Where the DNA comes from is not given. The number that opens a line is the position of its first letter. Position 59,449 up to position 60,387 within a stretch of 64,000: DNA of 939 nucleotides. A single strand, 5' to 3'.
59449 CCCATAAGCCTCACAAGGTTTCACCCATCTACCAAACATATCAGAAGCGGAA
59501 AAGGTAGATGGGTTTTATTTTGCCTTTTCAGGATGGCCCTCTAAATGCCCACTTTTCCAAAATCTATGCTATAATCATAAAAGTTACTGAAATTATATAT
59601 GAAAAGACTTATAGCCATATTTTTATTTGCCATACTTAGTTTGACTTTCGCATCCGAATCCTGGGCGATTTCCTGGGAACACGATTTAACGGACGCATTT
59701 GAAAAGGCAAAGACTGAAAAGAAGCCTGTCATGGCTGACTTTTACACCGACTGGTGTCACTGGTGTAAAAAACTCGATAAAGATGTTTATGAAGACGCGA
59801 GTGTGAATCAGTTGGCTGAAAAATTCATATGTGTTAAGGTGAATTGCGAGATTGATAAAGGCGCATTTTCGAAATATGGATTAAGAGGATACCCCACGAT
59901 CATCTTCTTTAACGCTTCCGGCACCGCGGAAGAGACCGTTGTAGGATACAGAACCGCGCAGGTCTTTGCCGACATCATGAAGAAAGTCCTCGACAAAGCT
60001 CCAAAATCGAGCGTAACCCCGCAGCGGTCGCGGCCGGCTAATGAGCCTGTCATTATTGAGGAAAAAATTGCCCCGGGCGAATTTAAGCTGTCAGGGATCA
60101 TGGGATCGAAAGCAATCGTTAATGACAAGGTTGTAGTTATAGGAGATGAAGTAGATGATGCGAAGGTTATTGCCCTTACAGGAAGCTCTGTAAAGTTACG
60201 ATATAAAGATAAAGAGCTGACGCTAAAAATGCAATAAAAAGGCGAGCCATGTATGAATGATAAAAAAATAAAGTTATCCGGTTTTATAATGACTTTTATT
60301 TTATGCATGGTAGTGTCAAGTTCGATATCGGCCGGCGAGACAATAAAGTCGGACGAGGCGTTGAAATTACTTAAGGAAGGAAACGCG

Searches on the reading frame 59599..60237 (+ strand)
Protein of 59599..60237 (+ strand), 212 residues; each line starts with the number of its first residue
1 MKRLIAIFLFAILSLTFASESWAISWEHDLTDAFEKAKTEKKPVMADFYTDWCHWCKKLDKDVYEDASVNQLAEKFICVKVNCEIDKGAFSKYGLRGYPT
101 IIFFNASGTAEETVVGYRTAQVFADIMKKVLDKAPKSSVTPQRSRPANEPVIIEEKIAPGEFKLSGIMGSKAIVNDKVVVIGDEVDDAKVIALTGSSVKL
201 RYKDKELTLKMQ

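Call 94: search_protein_families(library=pfam, proteins=[window:59599-60237:+], max_evalue=0.0001)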
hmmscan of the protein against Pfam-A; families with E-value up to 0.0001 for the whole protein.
window:59599-60237:+ (212 aa): 4 families
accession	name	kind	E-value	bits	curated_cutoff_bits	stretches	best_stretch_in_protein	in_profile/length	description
PF13899.12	Thioredoxin_7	-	6.5e-17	61.9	27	1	26-106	2-83/83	Thioredoxin-like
PF00085.26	Thioredoxin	-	9.3e-15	54.9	23.5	1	33-128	9-102/103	Thioredoxin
PF13098.12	Thioredoxin_2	-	2.5e-14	53.9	27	1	37-126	1-103/104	Thioredoxin-like domain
PF03190.21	Thioredox_DsbH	-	5.2e-11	43.2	27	1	23-84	19-81/163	Protein of unknown function, DUF255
